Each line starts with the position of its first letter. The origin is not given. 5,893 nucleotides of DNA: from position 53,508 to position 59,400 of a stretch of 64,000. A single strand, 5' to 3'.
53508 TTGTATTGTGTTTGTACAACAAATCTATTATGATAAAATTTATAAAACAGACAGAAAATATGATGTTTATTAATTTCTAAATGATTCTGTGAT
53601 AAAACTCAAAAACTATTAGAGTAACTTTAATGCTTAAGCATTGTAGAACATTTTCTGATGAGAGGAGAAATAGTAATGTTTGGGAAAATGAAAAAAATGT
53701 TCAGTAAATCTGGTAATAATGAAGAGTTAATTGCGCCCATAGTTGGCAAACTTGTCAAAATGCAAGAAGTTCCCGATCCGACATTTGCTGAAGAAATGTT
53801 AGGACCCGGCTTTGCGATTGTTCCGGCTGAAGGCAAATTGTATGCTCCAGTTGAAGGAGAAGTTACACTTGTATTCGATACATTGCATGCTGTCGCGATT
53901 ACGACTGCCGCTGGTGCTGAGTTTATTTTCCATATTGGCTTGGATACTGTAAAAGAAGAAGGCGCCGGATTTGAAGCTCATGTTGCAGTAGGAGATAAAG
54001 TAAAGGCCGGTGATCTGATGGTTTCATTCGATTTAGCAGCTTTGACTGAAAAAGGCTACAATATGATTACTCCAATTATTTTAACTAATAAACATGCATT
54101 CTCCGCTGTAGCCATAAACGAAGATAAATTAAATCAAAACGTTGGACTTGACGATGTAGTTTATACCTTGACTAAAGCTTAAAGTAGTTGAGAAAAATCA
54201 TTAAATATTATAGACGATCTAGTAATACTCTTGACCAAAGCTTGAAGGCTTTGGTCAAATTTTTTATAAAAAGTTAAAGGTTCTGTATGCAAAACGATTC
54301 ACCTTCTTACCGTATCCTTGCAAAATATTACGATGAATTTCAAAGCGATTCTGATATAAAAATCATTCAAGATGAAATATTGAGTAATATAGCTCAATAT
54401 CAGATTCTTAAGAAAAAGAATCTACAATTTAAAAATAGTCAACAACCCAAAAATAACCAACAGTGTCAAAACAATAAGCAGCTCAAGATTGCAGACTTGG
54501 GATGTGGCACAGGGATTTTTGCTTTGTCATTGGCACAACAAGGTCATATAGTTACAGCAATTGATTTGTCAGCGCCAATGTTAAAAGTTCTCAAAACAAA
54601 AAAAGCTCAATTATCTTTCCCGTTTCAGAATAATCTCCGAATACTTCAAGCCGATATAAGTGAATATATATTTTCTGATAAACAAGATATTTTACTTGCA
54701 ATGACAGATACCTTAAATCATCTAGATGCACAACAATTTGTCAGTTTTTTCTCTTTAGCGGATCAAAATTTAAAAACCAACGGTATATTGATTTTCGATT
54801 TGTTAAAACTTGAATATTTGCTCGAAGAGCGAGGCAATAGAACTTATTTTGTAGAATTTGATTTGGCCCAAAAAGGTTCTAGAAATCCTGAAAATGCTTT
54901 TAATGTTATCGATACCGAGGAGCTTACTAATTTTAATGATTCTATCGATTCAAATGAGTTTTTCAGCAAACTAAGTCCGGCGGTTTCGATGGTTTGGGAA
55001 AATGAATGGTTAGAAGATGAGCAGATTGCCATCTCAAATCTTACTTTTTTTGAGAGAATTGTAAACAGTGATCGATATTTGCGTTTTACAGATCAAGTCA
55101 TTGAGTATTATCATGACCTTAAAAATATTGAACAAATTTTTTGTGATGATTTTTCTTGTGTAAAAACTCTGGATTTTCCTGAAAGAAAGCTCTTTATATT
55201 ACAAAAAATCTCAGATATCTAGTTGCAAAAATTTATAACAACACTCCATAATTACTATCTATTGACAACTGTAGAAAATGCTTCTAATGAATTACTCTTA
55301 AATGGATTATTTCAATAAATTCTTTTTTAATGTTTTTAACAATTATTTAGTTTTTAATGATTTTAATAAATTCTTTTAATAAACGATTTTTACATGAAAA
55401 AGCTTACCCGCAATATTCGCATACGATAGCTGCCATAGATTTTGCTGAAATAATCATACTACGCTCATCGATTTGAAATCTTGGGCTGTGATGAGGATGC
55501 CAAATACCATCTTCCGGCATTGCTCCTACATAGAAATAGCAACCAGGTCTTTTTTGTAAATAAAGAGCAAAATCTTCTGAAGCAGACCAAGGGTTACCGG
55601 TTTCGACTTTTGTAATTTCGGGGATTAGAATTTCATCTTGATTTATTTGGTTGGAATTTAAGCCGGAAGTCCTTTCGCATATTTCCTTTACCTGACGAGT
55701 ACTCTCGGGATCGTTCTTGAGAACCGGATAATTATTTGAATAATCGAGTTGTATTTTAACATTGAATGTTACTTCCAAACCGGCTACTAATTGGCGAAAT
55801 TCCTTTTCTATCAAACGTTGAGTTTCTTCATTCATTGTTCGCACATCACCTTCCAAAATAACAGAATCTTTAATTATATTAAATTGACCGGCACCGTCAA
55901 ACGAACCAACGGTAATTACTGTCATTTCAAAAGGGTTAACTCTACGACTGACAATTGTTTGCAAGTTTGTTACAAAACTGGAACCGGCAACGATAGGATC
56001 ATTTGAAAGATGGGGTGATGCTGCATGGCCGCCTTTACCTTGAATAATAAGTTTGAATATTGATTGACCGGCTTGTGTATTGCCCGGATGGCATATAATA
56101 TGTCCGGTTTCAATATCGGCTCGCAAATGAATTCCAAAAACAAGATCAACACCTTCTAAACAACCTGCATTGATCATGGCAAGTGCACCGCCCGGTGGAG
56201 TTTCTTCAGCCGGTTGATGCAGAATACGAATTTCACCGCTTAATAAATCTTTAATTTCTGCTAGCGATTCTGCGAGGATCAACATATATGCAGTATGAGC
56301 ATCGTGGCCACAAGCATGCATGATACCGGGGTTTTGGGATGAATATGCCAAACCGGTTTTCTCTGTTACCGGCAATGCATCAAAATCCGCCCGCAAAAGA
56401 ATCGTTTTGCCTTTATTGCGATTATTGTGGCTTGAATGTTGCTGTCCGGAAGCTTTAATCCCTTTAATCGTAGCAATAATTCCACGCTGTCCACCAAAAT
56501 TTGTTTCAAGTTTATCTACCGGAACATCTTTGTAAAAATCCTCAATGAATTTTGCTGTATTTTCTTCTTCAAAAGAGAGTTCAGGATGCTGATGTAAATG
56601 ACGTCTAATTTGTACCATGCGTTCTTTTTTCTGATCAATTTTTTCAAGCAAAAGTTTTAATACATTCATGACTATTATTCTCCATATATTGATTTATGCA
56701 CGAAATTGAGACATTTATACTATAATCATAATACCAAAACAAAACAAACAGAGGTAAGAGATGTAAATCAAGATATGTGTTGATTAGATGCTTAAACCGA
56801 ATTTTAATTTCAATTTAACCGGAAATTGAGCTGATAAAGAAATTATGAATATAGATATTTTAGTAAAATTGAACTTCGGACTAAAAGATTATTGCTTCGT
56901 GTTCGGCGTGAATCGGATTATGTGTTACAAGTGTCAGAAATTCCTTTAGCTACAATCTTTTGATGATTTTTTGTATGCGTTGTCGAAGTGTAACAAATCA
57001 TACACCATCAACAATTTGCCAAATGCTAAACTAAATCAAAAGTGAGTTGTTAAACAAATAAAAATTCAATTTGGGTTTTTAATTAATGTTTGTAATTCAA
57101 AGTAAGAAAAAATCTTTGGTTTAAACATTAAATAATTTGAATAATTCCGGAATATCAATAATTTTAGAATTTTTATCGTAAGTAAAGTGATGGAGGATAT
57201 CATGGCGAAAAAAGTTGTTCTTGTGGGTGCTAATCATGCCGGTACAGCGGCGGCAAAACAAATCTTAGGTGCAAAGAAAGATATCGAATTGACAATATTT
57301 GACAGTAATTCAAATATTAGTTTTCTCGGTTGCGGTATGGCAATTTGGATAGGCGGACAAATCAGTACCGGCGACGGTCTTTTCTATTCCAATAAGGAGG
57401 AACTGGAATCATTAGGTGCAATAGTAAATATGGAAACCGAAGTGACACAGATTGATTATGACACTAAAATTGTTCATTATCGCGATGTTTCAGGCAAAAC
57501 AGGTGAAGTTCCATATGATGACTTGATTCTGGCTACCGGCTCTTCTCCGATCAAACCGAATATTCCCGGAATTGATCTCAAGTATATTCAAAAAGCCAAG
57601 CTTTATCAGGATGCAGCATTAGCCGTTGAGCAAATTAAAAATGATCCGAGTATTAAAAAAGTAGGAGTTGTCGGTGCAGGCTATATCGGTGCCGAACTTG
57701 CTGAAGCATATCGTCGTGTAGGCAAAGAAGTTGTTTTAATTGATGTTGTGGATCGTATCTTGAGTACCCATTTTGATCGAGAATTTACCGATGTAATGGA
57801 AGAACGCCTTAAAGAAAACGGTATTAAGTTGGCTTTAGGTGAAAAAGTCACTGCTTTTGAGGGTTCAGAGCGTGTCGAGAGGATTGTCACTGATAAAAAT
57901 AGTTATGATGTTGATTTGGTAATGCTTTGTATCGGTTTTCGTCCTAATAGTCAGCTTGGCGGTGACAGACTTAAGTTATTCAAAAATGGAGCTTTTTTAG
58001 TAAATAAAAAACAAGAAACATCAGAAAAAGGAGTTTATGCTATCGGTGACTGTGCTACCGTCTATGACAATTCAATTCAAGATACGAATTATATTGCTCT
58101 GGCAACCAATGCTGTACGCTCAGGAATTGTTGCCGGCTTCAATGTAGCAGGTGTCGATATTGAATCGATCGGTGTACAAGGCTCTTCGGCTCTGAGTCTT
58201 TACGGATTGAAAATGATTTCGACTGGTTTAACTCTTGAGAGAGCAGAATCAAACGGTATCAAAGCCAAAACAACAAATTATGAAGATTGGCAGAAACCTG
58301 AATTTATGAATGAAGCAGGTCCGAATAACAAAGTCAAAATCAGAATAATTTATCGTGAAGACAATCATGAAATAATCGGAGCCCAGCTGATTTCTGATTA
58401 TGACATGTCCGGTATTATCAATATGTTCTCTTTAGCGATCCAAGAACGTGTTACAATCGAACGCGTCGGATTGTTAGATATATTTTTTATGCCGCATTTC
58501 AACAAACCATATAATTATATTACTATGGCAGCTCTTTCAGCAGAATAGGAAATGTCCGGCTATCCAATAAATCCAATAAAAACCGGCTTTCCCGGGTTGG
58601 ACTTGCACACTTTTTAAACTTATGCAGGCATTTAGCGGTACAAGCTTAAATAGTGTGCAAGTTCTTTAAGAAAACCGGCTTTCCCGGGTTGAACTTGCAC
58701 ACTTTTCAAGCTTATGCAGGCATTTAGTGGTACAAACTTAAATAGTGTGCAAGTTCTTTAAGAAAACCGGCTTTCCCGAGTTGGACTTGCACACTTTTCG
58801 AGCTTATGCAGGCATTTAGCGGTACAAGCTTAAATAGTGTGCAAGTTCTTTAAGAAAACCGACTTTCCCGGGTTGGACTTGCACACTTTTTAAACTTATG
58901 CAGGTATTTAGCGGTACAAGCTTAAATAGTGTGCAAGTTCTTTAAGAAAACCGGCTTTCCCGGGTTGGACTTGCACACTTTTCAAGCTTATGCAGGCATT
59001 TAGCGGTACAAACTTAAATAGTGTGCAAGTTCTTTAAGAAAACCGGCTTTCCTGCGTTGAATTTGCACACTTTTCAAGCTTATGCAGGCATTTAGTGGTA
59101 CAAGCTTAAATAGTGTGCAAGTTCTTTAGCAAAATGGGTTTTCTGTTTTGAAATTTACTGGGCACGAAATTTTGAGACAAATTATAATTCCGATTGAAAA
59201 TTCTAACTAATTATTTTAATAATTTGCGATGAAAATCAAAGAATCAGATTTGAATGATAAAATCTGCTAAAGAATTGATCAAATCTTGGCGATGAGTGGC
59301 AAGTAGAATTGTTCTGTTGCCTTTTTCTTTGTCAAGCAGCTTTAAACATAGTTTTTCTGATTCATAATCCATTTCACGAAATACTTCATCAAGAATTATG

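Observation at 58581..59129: Six tandem 92-bp units: main array of an interspersed palindromic repeat family (three loci in this window)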

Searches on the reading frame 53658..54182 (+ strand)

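Call 77: search_protein_families(library=pfam, proteins=[window:53658-54182:+])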
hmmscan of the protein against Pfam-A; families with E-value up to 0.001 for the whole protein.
window:53658-54182:+ (174 aa): 1 family
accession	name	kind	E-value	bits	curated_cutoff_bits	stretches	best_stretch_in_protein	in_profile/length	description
PF00358.26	PTS_EIIA_1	-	3.2e-47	159.8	27.2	1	23-146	2-125/127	phosphoenolpyruvate-dependent sugar phosphotransferase system, EIIA 1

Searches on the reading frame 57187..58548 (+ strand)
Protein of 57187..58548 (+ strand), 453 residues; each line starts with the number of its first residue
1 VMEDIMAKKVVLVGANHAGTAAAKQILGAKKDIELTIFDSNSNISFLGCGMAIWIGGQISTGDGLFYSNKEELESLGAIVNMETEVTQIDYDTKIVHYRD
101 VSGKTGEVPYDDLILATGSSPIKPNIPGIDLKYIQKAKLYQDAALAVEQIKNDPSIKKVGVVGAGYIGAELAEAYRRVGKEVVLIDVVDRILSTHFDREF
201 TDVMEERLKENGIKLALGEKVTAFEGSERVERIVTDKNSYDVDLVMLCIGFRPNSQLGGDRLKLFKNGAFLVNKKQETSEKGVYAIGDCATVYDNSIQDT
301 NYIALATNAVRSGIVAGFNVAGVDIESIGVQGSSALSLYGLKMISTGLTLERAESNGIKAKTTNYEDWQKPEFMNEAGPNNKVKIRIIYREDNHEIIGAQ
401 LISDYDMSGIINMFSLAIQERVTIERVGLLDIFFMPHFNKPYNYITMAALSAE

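Call 53: find_encoding_contigs(protein=window:57187-58548:+, flank=3000, max_places=10)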
Protein window:57187-58548:+ (453 aa): no gene with exactly this product is on record in the collection.

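Call 54: find_encoding_contigs(protein=window:57202-58548:+, flank=3000, max_places=10)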
Protein window:57202-58548:+ (448 aa): 7 contigs read that carry it; 4 places shown.
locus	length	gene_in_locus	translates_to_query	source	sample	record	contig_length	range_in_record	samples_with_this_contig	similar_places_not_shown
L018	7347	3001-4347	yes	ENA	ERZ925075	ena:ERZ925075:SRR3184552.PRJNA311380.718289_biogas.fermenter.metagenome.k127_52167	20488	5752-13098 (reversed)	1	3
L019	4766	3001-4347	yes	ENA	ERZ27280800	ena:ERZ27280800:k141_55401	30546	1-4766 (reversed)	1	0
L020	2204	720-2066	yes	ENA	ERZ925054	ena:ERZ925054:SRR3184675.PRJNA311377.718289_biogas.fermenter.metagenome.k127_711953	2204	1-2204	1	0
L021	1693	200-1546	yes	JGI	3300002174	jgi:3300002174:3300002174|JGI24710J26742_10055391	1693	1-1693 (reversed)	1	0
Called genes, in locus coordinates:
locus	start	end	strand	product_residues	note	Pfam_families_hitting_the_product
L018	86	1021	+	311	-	PF05891:Methyltransf_PK (weak), PF13489:Methyltransf_23 (weak), PF05175:MTS (weak), PF08241:Methyltransf_11, PF08242:Methyltransf_12, PF13649:Methyltransf_25, PF13847:Methyltransf_31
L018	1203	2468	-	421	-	PF01546:Peptidase_M20, PF07687:M20_dimer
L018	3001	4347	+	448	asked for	PF01266:DAO (faint), PF03486:HI0933_like (faint), PF07992:Pyr_redox_2, PF13738:Pyr_redox_3, PF00070:Pyr_redox, PF02852:Pyr_redox_dim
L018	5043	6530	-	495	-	PF00528:BPD_transp_1, PF00005:ABC_tran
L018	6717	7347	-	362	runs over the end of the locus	PF02621:VitK2_biosynth, PF12974:Phosphonate-bd (weak), PF09084:NMT1 (weak), PF13379:NMT1_2 (faint)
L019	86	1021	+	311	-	PF05891:Methyltransf_PK (weak), PF13489:Methyltransf_23 (weak), PF05175:MTS (weak), PF08241:Methyltransf_11, PF08242:Methyltransf_12, PF13649:Methyltransf_25, PF13847:Methyltransf_31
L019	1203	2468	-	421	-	PF01546:Peptidase_M20, PF07687:M20_dimer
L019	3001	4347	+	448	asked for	PF01266:DAO (faint), PF03486:HI0933_like (faint), PF07992:Pyr_redox_2, PF13738:Pyr_redox_3, PF00070:Pyr_redox, PF02852:Pyr_redox_dim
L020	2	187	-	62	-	?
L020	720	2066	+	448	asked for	PF01266:DAO (faint), PF03486:HI0933_like (faint), PF07992:Pyr_redox_2, PF13738:Pyr_redox_3, PF00070:Pyr_redox, PF02852:Pyr_redox_dim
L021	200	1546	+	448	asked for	PF01266:DAO (faint), PF03486:HI0933_like (faint), PF07992:Pyr_redox_2, PF13738:Pyr_redox_3, PF00070:Pyr_redox, PF02852:Pyr_redox_dim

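Call 56: find_homologous_proteins(query=window:57202-58548:+, max_evalue=1e-100)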
Query window:57202-58548:+ (448 aa): 4124 proteins with E <= 1e-100 among 8000 candidates; the best 120 are listed.
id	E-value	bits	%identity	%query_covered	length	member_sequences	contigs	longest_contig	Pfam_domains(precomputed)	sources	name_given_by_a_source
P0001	2.7e-273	924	93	100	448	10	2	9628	PF01266.31,PF02852.29,PF07992.21,PF00070.34,PF13738.13,PF03486.21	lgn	-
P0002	1.5e-254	862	85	100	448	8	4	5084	PF01266.31,PF02852.29,PF07992.21,PF00070.34,PF13738.13,PF03486.21,PF03721.21,PF02737.25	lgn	-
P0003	1.1e-231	787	78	100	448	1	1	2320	PF01266.31,PF02852.29,PF07992.21,PF00070.34,PF13738.13,PF03486.21,PF13454.13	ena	-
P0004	8.8e-211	718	70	100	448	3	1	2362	PF01266.31,PF13434.13,PF13450.13,PF02852.29,PF07992.21,PF00070.34,PF13738.13,PF03486.21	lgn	-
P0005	4.5e-209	713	71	100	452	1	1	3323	PF01266.31,PF13434.13,PF13450.13,PF02852.29,PF07992.21,PF00070.34,PF13738.13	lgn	-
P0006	6.9e-208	709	71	100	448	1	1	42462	PF01266.31,PF13434.13,PF02852.29,PF07992.21,PF00070.34,PF13738.13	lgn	-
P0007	1.7e-207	707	73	100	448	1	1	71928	PF01266.31,PF13434.13,PF13450.13,PF02852.29,PF07992.21,PF00070.34,PF13738.13,PF03486.21,PF01134.29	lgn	-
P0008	1.3e-203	695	69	100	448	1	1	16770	PF01266.31,PF13434.13,PF02852.29,PF07992.21,PF00070.34,PF13738.13,PF03486.21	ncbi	-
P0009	5.7e-203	693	71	100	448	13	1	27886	PF01266.31,PF13434.13,PF13450.13,PF02852.29,PF07992.21,PF00070.34,PF13738.13,PF03486.21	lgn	-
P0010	4.9e-201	686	69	100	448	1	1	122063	PF01266.31,PF13434.13,PF13450.13,PF02852.29,PF07992.21,PF00070.34,PF13738.13,PF03486.21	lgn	-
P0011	3.3e-199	680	67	99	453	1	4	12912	PF01266.31,PF13434.13,PF13450.13,PF02852.29,PF07992.21,PF00070.34,PF13738.13,PF03486.21,PF02737.25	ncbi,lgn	-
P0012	6.1e-199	679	67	99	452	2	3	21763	PF01266.31,PF13434.13,PF13450.13,PF02852.29,PF07992.21,PF00070.34,PF13738.13,PF03486.21,PF02737.25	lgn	-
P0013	1.4e-198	678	68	100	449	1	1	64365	PF01266.31,PF13434.13,PF13450.13,PF02852.29,PF07992.21,PF00070.34,PF13738.13,PF03486.21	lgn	-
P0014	2.0e-198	678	67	100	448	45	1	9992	PF01266.31,PF13434.13,PF13450.13,PF02852.29,PF07992.21,PF00070.34,PF13738.13,PF03486.21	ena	-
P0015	5.5e-198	676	67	99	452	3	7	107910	PF01266.31,PF13450.13,PF02852.29,PF07992.21,PF00070.34,PF13738.13,PF03486.21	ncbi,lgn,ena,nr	ncbi:MAG: FAD-dependent oxidoreductase [Bacillota bacterium]|nr:FAD-dependent oxidoreductase [Bacill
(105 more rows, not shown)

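Call 57: find_encoding_contigs(protein=P0001, flank=3000, max_places=4)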
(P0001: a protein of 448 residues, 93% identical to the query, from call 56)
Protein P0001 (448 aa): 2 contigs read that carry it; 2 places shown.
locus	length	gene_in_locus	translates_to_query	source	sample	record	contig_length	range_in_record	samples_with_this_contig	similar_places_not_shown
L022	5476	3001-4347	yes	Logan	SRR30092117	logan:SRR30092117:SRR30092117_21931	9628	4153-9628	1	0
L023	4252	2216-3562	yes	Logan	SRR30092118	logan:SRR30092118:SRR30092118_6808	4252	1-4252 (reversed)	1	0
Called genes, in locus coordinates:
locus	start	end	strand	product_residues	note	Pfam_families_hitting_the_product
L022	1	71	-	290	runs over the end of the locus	PF03069:FmdA_AmdA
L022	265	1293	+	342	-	PF05891:Methyltransf_PK (weak), PF02353:CMAS (weak), PF13489:Methyltransf_23, PF03848:TehB (weak), PF05175:MTS (weak), PF08241:Methyltransf_11, PF08242:Methyltransf_12, PF13649:Methyltransf_25, +1 more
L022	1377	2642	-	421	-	PF01546:Peptidase_M20, PF07687:M20_dimer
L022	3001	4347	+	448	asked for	PF03486:HI0933_like (faint), PF07992:Pyr_redox_2, PF01266:DAO (faint), PF13738:Pyr_redox_3, PF00070:Pyr_redox, PF02852:Pyr_redox_dim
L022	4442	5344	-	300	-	PF00781:DAGK_cat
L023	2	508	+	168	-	?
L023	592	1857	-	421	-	PF01546:Peptidase_M20, PF07687:M20_dimer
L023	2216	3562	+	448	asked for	PF03486:HI0933_like (faint), PF07992:Pyr_redox_2, PF01266:DAO (faint), PF13738:Pyr_redox_3, PF00070:Pyr_redox, PF02852:Pyr_redox_dim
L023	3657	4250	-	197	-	?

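Call 58: find_encoding_contigs(protein=P0002, flank=3000, max_places=4)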
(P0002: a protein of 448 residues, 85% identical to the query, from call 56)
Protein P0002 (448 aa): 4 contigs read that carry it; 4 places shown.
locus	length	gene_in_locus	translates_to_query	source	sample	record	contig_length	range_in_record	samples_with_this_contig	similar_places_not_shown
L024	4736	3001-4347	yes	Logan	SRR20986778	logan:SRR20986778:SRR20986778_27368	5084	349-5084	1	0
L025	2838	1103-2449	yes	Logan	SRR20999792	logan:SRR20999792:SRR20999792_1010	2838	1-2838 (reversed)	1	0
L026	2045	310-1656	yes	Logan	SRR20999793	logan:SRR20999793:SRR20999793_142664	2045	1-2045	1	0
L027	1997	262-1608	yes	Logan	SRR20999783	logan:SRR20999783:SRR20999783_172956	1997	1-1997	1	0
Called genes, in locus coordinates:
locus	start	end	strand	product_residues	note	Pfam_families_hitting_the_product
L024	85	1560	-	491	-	-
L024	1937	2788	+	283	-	-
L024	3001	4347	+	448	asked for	PF03486:HI0933_like (faint), PF07992:Pyr_redox_2, PF01266:DAO (faint), PF13738:Pyr_redox_3, PF03721:UDPG_MGDP_dh_N (faint), PF00070:Pyr_redox, PF02737:3HCDH_N (faint), PF02852:Pyr_redox_dim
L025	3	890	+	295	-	?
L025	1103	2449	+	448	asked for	PF03486:HI0933_like (faint), PF07992:Pyr_redox_2, PF01266:DAO (faint), PF13738:Pyr_redox_3, PF03721:UDPG_MGDP_dh_N (faint), PF00070:Pyr_redox, PF02737:3HCDH_N (faint), PF02852:Pyr_redox_dim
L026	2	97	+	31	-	?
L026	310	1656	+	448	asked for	PF03486:HI0933_like (faint), PF07992:Pyr_redox_2, PF01266:DAO (faint), PF13738:Pyr_redox_3, PF03721:UDPG_MGDP_dh_N (faint), PF00070:Pyr_redox, PF02737:3HCDH_N (faint), PF02852:Pyr_redox_dim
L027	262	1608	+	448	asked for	PF03486:HI0933_like (faint), PF07992:Pyr_redox_2, PF01266:DAO (faint), PF13738:Pyr_redox_3, PF03721:UDPG_MGDP_dh_N (faint), PF00070:Pyr_redox, PF02737:3HCDH_N (faint), PF02852:Pyr_redox_dim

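Call 59: find_encoding_contigs(protein=P0007, flank=3000, max_places=3)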
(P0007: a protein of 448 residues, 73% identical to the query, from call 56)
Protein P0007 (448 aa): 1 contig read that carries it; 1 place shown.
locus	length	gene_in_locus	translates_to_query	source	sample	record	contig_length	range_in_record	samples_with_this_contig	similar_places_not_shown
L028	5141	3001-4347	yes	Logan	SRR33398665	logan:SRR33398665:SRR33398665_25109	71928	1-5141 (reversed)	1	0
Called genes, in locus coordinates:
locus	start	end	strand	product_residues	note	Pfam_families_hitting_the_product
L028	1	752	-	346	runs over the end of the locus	PF02517:Rce1-like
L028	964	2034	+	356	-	PF00044:Gp_dh_N, PF02800:Gp_dh_C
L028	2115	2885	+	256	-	PF00535:Glycos_transf_2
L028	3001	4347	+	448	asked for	PF01134:GIDA (faint), PF01266:DAO (faint), PF03486:HI0933_like (faint), PF07992:Pyr_redox_2, PF13738:Pyr_redox_3, PF13434:Lys_Orn_oxgnase (weak), PF00070:Pyr_redox, PF02852:Pyr_redox_dim, +1 more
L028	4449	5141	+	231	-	?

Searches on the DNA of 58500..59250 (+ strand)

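Call 20: search_rna_families(source=window, start=58500, end=59250, threshold=evalue, max_evalue=10)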
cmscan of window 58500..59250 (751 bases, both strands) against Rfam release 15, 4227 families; matches with E-value up to 10: 36.
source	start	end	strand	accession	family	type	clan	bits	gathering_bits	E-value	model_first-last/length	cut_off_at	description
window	58680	58949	-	RF04128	MIR8562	Gene; miRNA;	-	36.5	211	6.8e-05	1-242/242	no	MIR8562 microRNA precursor family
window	58668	58777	-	RF04262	MIR1319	Gene; miRNA;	-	30.2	116.6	0.002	1-119/119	no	MIR1319 microRNA precursor family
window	58944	59053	-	RF04262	MIR1319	Gene; miRNA;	-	28.6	116.6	0.0053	1-119/119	no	MIR1319 microRNA precursor family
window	58944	59053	+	RF04262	MIR1319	Gene; miRNA;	-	23.8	116.6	0.083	1-119/119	no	MIR1319 microRNA precursor family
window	58784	58846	-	RF00852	mir-231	Gene; miRNA;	-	21.8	50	0.13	1-80/80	no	mir-231 microRNA precursor family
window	58986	59121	-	RF00091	SNORA62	Gene; snRNA; snoRNA; HACA-box;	CL00040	21.3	80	0.11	1-154/154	no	Small nucleolar RNA SNORA62/SNORA6 family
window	58666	58784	-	RF00727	bantam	Gene; miRNA;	CL00091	20.1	61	0.52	1-82/82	no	bantam microRNA precursor family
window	58598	58758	+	RF03926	MIR1435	Gene; miRNA;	-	20.1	94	2.9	1-186/186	no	MIR1435 microRNA precursor family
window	58877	58948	+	RF04271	mir-1244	Gene; miRNA;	-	18.6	105.4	3.1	1-84/84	no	mir-1244 microRNA precursor family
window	58920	58989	+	RF03919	mir-1540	Gene; miRNA;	-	18.5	90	0.59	1-59/59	no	mir-1540 microRNA precursor family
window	58550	58661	-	RF00091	SNORA62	Gene; snRNA; snoRNA; HACA-box;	CL00040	18.2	80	0.57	1-154/154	no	Small nucleolar RNA SNORA62/SNORA6 family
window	58838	58885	+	RF03097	RAGATH-21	Gene; sRNA;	-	18.1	70.3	2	1-76/76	no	RAGATH-21 RNA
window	58746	58793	+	RF03097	RAGATH-21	Gene; sRNA;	-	17.7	70.3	2.6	1-76/76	no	RAGATH-21 RNA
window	58847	58937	-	RF00091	SNORA62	Gene; snRNA; snoRNA; HACA-box;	CL00040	17.3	80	0.95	1-154/154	no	Small nucleolar RNA SNORA62/SNORA6 family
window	58942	59060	-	RF00727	bantam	Gene; miRNA;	CL00091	17.3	61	3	1-82/82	no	bantam microRNA precursor family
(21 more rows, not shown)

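Call 24: search_dna_similar(query=window:58579-58854:+, collection=plasmids, mode=distant, max_rows=10)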
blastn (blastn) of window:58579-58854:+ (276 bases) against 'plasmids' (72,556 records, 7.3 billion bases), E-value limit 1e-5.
No match.

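Call 25: search_dna_similar(query=window:58579-58854:+, collection=phages, mode=distant, max_rows=10)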
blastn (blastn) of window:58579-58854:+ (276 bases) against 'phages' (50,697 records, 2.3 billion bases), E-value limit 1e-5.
No match.
